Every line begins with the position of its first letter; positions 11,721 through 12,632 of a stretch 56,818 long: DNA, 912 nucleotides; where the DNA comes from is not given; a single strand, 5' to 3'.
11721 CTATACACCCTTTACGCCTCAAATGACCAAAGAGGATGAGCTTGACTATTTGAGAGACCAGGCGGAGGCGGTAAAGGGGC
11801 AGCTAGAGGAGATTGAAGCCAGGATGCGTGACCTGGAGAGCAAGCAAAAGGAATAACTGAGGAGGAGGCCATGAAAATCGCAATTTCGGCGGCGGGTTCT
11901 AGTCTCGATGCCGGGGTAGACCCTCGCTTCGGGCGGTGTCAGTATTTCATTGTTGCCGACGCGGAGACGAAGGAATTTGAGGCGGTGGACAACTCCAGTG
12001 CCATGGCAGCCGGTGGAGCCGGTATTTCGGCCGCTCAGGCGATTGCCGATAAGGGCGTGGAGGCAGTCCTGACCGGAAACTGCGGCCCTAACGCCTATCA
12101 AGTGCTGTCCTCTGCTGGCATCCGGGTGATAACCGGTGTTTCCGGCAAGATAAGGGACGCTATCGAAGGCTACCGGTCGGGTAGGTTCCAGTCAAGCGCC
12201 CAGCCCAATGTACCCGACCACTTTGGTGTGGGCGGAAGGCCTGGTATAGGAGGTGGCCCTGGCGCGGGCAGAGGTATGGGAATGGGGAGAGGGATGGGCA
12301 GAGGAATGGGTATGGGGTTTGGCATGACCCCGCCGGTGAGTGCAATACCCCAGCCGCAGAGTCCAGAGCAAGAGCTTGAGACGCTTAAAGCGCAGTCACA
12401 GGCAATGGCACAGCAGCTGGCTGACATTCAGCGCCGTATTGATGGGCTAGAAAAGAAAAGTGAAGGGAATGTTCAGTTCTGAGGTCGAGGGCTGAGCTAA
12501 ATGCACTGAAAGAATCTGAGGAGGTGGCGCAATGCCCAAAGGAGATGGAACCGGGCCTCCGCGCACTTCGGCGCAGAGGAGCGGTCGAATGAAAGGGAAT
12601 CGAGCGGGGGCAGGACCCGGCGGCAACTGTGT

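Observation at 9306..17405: A 17-gene Fur-linked operon of NifX-like, ferredoxin-MinD, Mrp, DUF134, DUF364 and DUF5320 proteins: candidate uncharacterised metallocofactor assembly system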

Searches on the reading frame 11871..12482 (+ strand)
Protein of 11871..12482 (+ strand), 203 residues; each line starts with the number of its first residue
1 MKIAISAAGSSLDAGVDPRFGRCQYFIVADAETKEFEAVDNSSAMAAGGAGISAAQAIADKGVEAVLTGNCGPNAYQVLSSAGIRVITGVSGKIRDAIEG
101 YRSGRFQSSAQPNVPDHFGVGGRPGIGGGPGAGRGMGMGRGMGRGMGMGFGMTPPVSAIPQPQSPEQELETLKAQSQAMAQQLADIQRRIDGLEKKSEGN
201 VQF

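Call 3: search_protein_families(library=pfam, max_evalue=0.01, proteins=[window:11871-12482:+])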
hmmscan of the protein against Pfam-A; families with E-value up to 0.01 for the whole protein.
window:11871-12482:+ (203 aa): 2 families
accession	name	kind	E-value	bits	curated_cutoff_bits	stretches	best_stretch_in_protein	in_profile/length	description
PF02579.22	Nitro_FeMo-Co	-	2.1e-25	89.3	26.3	1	13-102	2-93/94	Dinitrogenase iron-molybdenum cofactor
PF17253.7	DUF5320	-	4e-09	38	27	1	123-191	28-97/99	Family of unknown function (DUF5320)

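Call 23: find_encoding_contigs(protein=window:11871-12482:+, flank=10000, max_places=6)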
Protein window:11871-12482:+ (203 aa): no gene with exactly this product is on record in the collection.

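Call 24: find_homologous_proteins(query=window:11871-12482:+, max_evalue=0.001)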
Query window:11871-12482:+ (203 aa): 7477 proteins with E <= 0.001 among 8000 candidates; the best 120 are listed.
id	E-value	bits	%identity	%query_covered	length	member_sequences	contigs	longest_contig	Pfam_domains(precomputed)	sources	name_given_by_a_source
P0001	2.7e-124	430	100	100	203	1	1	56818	PF17253.8,PF02579.23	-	-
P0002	2.2e-95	336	82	97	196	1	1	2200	PF17253.8,PF02579.23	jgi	jgi:predicted Fe-Mo cluster-binding NifX family protein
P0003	8.7e-95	334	78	97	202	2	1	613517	PF17253.8,PF02579.23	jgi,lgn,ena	-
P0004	2.1e-94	333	81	97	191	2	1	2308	PF17253.8,PF02579.23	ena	-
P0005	2.3e-94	332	80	97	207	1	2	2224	PF17253.8,PF02579.23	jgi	-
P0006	9.7e-94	330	80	97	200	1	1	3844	PF17253.8,PF02579.23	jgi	-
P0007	1.3e-93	330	79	97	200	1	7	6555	PF17253.8,PF02579.23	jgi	-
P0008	4.3e-93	328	80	97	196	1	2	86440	PF17253.8,PF02579.23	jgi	-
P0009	1.2e-92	327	78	97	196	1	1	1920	PF17253.8,PF02579.23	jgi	-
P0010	1.5e-92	327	84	58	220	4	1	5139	PF17253.8,PF02579.23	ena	-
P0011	4.7e-92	325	84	58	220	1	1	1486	PF17253.8,PF02579.23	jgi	-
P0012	7.3e-92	324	84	58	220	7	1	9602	PF17253.8,PF02579.23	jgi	jgi:predicted Fe-Mo cluster-binding NifX family protein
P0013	9.9e-92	324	79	97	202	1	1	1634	PF17253.8,PF02579.23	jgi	-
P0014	1.4e-91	323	85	58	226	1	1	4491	PF02579.23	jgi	-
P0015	3.5e-91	322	75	98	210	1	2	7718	PF17253.8,PF02579.23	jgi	jgi:predicted Fe-Mo cluster-binding NifX family protein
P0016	4.0e-91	322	75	97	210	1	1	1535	PF17253.8,PF02579.23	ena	-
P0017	4.2e-91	322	76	97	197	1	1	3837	PF17253.8,PF02579.23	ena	-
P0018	4.3e-91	322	76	97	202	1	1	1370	PF17253.8,PF02579.23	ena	-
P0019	7.2e-91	321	74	98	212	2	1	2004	PF17253.8,PF02579.23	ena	-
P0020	8.2e-91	321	72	97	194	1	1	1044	PF17253.8,PF02579.23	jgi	jgi:predicted Fe-Mo cluster-binding NifX family protein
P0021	1.5e-90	320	73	98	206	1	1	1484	PF17253.8,PF02579.23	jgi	jgi:predicted Fe-Mo cluster-binding NifX family protein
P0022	1.5e-90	320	75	97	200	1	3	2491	PF17253.8,PF02579.23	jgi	jgi:predicted Fe-Mo cluster-binding NifX family protein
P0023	1.7e-90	320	75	98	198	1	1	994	PF17253.8,PF02579.23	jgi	jgi:predicted Fe-Mo cluster-binding NifX family protein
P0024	4.0e-90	319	78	97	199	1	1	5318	PF17253.8,PF02579.23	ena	-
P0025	9.8e-90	317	72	98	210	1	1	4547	PF17253.8,PF02579.23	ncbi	-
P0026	1.2e-89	317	76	96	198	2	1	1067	PF17253.8,PF02579.23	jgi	-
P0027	1.4e-89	317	77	97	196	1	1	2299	PF17253.8,PF02579.23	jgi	jgi:predicted Fe-Mo cluster-binding NifX family protein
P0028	2.1e-89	316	73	98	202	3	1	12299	PF17253.8,PF02579.23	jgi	-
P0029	3.1e-89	316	75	97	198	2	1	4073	PF17253.8,PF02579.23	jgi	-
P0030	4.4e-89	315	79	97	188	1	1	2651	PF17253.8,PF02579.23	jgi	-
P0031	7.0e-89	315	76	97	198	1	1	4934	PF17253.8,PF02579.23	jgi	jgi:predicted Fe-Mo cluster-binding NifX family protein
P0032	2.6e-88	313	75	97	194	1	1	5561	PF17253.8,PF02579.23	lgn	-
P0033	2.7e-88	313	74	97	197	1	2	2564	PF17253.8,PF02579.23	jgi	jgi:predicted Fe-Mo cluster-binding NifX family protein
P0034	3.7e-88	312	85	58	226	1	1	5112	PF17253.8,PF02579.23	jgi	jgi:predicted Fe-Mo cluster-binding NifX family protein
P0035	3.7e-88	312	78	97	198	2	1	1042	PF17253.8,PF02579.23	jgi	jgi:predicted Fe-Mo cluster-binding NifX family protein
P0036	7.0e-88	311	76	98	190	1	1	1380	PF17253.8,PF02579.23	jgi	-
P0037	1.8e-87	310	73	97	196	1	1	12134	PF17253.8,PF02579.23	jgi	jgi:predicted Fe-Mo cluster-binding NifX family protein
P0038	2.6e-87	309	73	97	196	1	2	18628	PF17253.8,PF02579.23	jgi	jgi:predicted Fe-Mo cluster-binding NifX family protein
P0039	6.0e-87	308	70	97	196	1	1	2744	PF17253.8,PF02579.23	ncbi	-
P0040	6.6e-87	308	72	97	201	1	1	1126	PF17253.8,PF02579.23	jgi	-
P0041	7.6e-87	308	73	97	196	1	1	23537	PF17253.8,PF02579.23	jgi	jgi:predicted Fe-Mo cluster-binding NifX family protein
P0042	8.6e-87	308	74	97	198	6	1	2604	PF17253.8,PF02579.23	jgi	jgi:predicted Fe-Mo cluster-binding NifX family protein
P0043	1.1e-86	307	76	96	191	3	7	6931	PF17253.8,PF02579.23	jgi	jgi:predicted Fe-Mo cluster-binding NifX family protein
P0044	1.3e-86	307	73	97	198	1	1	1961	PF17253.8,PF02579.23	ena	-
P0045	1.5e-86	307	74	98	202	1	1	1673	PF17253.8,PF02579.23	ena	-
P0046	1.7e-86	307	81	59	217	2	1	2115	PF17253.8,PF02579.23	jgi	-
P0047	3.0e-86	306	81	58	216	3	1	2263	PF17253.8,PF02579.23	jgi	jgi:predicted Fe-Mo cluster-binding NifX family protein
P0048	3.2e-86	306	73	97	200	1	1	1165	PF17253.8,PF02579.23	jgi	jgi:predicted Fe-Mo cluster-binding NifX family protein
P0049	4.3e-86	305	73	97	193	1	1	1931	PF17253.8,PF02579.23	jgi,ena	-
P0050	5.9e-86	305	74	97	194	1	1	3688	PF17253.8,PF02579.23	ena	-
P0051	6.2e-86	305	74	98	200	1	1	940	PF17253.8,PF02579.23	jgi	-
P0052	6.2e-86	305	76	97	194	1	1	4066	PF17253.8,PF02579.23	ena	-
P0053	6.9e-86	305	73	97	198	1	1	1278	PF17253.8,PF02579.23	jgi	jgi:predicted Fe-Mo cluster-binding NifX family protein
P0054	7.9e-86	305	73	97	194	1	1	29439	PF17253.8,PF02579.23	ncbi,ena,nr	ncbi:MAG TPA: DUF5320 family protein [Dehalococcoidia bacterium]|nr:DUF5320 family protein [Dehaloco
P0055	8.4e-86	305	68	97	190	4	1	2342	PF17253.8,PF02579.23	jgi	-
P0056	1.1e-85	304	66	98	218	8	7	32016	PF17253.8,PF02579.23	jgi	-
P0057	1.1e-85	304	72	97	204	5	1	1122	PF17253.8,PF02579.23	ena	-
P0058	1.4e-85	304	74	98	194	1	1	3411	PF17253.8,PF02579.23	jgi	-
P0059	1.8e-85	303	73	97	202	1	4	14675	PF17253.8,PF02579.23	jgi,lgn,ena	-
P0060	2.0e-85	303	85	58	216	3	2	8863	PF17253.8,PF02579.23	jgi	-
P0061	2.1e-85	303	76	97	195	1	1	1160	PF17253.8,PF02579.23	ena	-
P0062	4.0e-85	302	74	98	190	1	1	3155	PF17253.8,PF02579.23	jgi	jgi:predicted Fe-Mo cluster-binding NifX family protein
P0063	4.2e-85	302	72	97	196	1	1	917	PF17253.8,PF02579.23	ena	-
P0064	5.0e-85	302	72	97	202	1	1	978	PF17253.8,PF02579.23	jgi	-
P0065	5.6e-85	302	72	97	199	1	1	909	PF17253.8,PF02579.23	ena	-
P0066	6.2e-85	302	73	97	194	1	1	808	PF17253.8,PF02579.23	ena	-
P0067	6.4e-85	302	72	97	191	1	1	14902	PF17253.8,PF02579.23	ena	-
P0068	6.4e-85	302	72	97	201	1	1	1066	PF17253.8,PF02579.23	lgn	-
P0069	7.0e-85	302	74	97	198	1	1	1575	PF17253.8,PF02579.23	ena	-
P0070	7.3e-85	301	71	97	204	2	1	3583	PF17253.8,PF02579.23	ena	-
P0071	1.0e-84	301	72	98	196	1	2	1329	PF17253.8,PF02579.23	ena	-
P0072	1.6e-84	300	81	58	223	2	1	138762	PF17253.8,PF02579.23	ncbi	-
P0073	1.6e-84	300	71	97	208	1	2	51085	PF17253.8,PF02579.23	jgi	-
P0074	2.0e-84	300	71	97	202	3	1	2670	PF17253.8,PF02579.23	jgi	jgi:predicted Fe-Mo cluster-binding NifX family protein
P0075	2.2e-84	300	72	97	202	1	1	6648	PF17253.8,PF02579.23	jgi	jgi:predicted Fe-Mo cluster-binding NifX family protein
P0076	2.3e-84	300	64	98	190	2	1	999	PF17253.8,PF02579.23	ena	-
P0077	3.6e-84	299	72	97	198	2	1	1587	PF17253.8,PF02579.23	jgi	-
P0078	3.7e-84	299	77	97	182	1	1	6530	PF17253.8,PF02579.23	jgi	-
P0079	4.4e-84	299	71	97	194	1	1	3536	PF17253.8,PF02579.23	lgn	-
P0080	4.8e-84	299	75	58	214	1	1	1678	PF17253.8,PF02579.23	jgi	jgi:predicted Fe-Mo cluster-binding NifX family protein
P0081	5.0e-84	299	68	98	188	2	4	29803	PF17253.8,PF02579.23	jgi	-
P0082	6.4e-84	298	73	97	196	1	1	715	PF17253.8,PF02579.23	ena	-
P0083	8.7e-84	298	74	97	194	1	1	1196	PF17253.8,PF02579.23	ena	-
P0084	1.2e-83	297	57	97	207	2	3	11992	PF17253.8,PF02579.23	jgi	jgi:predicted Fe-Mo cluster-binding NifX family protein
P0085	1.4e-83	297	75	58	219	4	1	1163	PF17253.8,PF02579.23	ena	-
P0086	1.5e-83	297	69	97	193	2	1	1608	PF17253.8,PF02579.23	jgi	-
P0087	1.7e-83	297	73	98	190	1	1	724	PF17253.8,PF02579.23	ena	-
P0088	1.8e-83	297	68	98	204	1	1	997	PF17253.8,PF02579.23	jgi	jgi:predicted Fe-Mo cluster-binding NifX family protein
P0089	1.8e-83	297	81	60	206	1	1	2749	PF17253.8,PF02579.23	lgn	-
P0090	2.0e-83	297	76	97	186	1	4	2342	PF17253.8,PF02579.23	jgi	-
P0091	2.0e-83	297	72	97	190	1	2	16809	PF17253.8,PF02579.23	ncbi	-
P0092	2.2e-83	297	69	97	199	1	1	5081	PF17253.8,PF02579.23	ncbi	-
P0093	2.2e-83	297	71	98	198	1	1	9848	PF17253.8,PF02579.23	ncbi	-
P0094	2.7e-83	296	73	96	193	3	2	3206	PF17253.8,PF02579.23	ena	-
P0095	2.8e-83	296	71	98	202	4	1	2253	PF17253.8,PF02579.23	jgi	-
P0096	2.9e-83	296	72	98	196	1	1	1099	PF17253.8,PF02579.23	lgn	-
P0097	2.9e-83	296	71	96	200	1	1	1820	PF17253.8,PF02579.23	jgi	-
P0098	3.2e-83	296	73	97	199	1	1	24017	PF17253.8,PF02579.23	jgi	jgi:predicted Fe-Mo cluster-binding NifX family protein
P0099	4.0e-83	296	71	97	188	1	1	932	PF17253.8,PF02579.23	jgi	-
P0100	4.2e-83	296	74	97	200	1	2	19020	PF17253.8,PF02579.23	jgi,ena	-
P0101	4.4e-83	296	70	97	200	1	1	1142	PF17253.8,PF02579.23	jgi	jgi:predicted Fe-Mo cluster-binding NifX family protein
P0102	4.8e-83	296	72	97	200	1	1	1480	PF17253.8,PF02579.23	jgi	-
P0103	7.3e-83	295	73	98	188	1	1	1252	PF17253.8,PF02579.23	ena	-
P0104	7.3e-83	295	71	97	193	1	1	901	PF17253.8,PF02579.23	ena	-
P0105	7.4e-83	295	72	97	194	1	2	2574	PF17253.8,PF02579.23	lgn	-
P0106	7.5e-83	295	63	98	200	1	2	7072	PF17253.8,PF02579.23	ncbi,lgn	-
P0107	7.8e-83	295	72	97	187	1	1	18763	PF17253.8,PF02579.23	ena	-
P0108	7.8e-83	295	70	97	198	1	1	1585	PF17253.8,PF02579.23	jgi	jgi:predicted Fe-Mo cluster-binding NifX family protein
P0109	7.8e-83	295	72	97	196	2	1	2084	PF17253.8,PF02579.23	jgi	-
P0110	8.2e-83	295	74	97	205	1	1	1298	PF17253.8,PF02579.23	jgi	-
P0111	8.6e-83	295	77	58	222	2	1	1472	PF17253.8,PF02579.23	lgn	-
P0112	9.4e-83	295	76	97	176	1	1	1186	PF17253.8,PF02579.23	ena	-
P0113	1.1e-82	294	71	96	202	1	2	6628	PF17253.8,PF02579.23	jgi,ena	-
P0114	1.1e-82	294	69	97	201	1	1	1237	PF17253.8,PF02579.23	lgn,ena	-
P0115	1.2e-82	294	75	58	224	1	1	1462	PF17253.8,PF02579.23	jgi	-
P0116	1.3e-82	294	71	98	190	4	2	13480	PF17253.8,PF02579.23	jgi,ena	-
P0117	1.6e-82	294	70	97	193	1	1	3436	PF17253.8,PF02579.23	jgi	-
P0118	2.2e-82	293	74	97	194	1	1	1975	PF17253.8,PF02579.23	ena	-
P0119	2.3e-82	293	68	97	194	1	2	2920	PF17253.8,PF02579.23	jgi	-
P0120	2.5e-82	293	62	97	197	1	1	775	PF17253.8,PF02579.23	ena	-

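Call 25: find_encoding_contigs(protein=P0003, flank=10000, max_places=2)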
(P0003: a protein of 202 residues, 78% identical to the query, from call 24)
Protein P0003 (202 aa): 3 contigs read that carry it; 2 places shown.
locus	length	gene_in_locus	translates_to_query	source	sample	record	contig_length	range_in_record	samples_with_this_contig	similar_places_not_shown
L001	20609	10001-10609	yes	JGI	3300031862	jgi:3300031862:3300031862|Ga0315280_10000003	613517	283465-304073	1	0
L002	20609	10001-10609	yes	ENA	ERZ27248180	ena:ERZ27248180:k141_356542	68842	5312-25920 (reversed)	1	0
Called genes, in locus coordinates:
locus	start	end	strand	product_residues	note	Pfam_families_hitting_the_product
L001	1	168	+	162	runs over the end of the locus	PF03073:TspO_MBR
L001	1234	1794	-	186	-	PF01936:NYN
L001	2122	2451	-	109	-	PF02583:Trns_repr_metal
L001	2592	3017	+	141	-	PF02662:FlpD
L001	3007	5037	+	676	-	PF04879:Molybdop_Fe4S4, PF00384:Molybdopterin, PF01568:Molydop_binding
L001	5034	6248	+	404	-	PF04422:FrhB_FdhB_N, PF04432:FrhB_FdhB_C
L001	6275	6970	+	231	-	PF01177:Asp_Glu_race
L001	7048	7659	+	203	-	PF23023:Anti-Pycsar_Apyc1 (weak), PF00753:Lactamase_B, PF12706:Lactamase_B_2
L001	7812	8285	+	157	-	PF02001:DUF134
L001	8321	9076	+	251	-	PF13938:DUF4213, PF04016:DUF364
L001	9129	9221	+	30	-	-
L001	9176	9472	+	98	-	-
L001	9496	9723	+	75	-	PF17253:DUF5320 (weak)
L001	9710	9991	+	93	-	PF17253:DUF5320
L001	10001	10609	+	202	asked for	PF02579:Nitro_FeMo-Co, PF17253:DUF5320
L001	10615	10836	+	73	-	PF09723:Zn_ribbon_8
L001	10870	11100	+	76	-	-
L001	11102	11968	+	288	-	PF01656:CbiA, PF10609:ParA, PF13614:AAA_31 (faint), PF12838:Fer4_7 (faint), PF13187:Fer4_9 (faint), PF00037:Fer4 (faint), PF12837:Fer4_6 (faint), PF14697:Fer4_21 (weak), +2 more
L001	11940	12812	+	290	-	PF01656:CbiA, PF10609:ParA (faint), PF12838:Fer4_7 (faint), PF13484:Fer4_16 (faint), PF13187:Fer4_9 (faint), PF00037:Fer4, PF12837:Fer4_6 (weak), PF14697:Fer4_21, +2 more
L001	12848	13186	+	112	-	PF02579:Nitro_FeMo-Co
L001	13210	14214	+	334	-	PF01883:FeS_assembly_P, PF01656:CbiA, PF10609:ParA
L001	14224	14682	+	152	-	PF01592:NifU_N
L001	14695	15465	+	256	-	PF04055:Radical_SAM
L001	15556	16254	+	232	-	PF13489:Methyltransf_23, PF08241:Methyltransf_11, PF08242:Methyltransf_12 (weak), PF13649:Methyltransf_25 (weak)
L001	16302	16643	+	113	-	PF04060:FeS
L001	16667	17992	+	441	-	PF01266:DAO (faint), PF07992:Pyr_redox_2, PF13454:NAD_binding_9 (faint), PF13738:Pyr_redox_3, PF00070:Pyr_redox, PF02852:Pyr_redox_dim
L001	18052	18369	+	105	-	PF00085:Thioredoxin, PF14595:Thioredoxin_9 (weak), PF13098:Thioredoxin_2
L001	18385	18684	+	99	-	PF00226:DnaJ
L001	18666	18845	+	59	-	-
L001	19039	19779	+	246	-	PF02535:Zip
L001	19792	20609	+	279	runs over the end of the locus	PF23023:Anti-Pycsar_Apyc1, PF00753:Lactamase_B, PF12706:Lactamase_B_2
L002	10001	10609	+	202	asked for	PF02579:Nitro_FeMo-Co, PF17253:DUF5320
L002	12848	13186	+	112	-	PF02579:Nitro_FeMo-Co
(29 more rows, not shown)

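Call 26: find_encoding_contigs(protein=P0072, flank=10000, max_places=2)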
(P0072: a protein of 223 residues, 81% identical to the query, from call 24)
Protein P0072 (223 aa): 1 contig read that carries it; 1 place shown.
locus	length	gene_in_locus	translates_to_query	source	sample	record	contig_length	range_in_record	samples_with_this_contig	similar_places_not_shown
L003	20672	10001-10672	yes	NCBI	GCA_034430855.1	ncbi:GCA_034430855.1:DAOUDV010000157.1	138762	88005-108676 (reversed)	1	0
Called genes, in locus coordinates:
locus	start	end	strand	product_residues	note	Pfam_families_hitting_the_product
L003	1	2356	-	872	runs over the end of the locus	PF21423:AhtL-like_1st, PF00384:Molybdopterin, PF01568:Molydop_binding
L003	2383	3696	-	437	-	PF06808:DctM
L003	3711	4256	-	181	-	PF04290:DctQ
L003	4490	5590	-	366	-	PF03480:DctP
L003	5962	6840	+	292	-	PF00106:adh_short, PF13561:adh_short_C2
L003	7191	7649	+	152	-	PF00578:AhpC-TSA, PF08534:Redoxin, PF10417:1-cysPrx_C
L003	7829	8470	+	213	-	PF23023:Anti-Pycsar_Apyc1 (weak), PF00753:Lactamase_B, PF12706:Lactamase_B_2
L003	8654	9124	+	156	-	PF02001:DUF134, PF07638:Sigma70_ECF (weak)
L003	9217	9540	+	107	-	PF23451:Zn_ribbon_PaaD (faint), PF09723:Zn_ribbon_8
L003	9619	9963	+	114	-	-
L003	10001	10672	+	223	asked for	PF02579:Nitro_FeMo-Co, PF17253:DUF5320 (weak)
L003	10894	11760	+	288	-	PF01656:CbiA, PF10609:ParA, PF13614:AAA_31 (faint), PF12838:Fer4_7 (faint), PF13237:Fer4_10 (faint), PF25160:LdpA_Fe-S-bd (faint), PF00037:Fer4 (faint), PF14697:Fer4_21 (weak), +1 more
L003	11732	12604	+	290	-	PF01656:CbiA, PF10609:ParA (faint), PF12838:Fer4_7 (faint), PF13484:Fer4_16 (faint), PF00037:Fer4 (weak), PF12797:Fer4_2 (faint), PF14697:Fer4_21, PF00037:Fer4 (weak), +3 more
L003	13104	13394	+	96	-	PF27306:AF_2379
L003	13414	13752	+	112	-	PF02579:Nitro_FeMo-Co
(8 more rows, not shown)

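Call 28: search_solved_structures(query=window:11871-12482:+, max_evalue=0.01, show_alignments=2)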
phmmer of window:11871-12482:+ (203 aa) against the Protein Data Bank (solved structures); distinct sequences matched with E-value up to 0.01: 7.
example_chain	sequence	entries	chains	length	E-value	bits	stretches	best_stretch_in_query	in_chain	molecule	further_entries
2wfb_A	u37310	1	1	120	8.2e-22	81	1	2-113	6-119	PUTATIVE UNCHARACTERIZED PROTEIN ORP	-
1eo1_A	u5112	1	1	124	5e-19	71.9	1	1-112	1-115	HYPOTHETICAL PROTEIN MTH1175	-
1rdu_A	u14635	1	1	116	3.1e-18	69.3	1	2-107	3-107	conserved hypothetical protein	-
2yx6_A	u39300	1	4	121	5.9e-10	42.3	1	1-107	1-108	Hypothetical protein PH0822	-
1t3v_A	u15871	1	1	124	4.9e-07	32.8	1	10-117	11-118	conserved hypothetical protein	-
1o13_A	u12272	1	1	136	6.7e-07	32.3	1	10-117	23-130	probable NifB protein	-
6trp_A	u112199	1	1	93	0.0012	21.7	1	124-175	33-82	Peptide synthetase XpsB,Peptide synthetase XpsB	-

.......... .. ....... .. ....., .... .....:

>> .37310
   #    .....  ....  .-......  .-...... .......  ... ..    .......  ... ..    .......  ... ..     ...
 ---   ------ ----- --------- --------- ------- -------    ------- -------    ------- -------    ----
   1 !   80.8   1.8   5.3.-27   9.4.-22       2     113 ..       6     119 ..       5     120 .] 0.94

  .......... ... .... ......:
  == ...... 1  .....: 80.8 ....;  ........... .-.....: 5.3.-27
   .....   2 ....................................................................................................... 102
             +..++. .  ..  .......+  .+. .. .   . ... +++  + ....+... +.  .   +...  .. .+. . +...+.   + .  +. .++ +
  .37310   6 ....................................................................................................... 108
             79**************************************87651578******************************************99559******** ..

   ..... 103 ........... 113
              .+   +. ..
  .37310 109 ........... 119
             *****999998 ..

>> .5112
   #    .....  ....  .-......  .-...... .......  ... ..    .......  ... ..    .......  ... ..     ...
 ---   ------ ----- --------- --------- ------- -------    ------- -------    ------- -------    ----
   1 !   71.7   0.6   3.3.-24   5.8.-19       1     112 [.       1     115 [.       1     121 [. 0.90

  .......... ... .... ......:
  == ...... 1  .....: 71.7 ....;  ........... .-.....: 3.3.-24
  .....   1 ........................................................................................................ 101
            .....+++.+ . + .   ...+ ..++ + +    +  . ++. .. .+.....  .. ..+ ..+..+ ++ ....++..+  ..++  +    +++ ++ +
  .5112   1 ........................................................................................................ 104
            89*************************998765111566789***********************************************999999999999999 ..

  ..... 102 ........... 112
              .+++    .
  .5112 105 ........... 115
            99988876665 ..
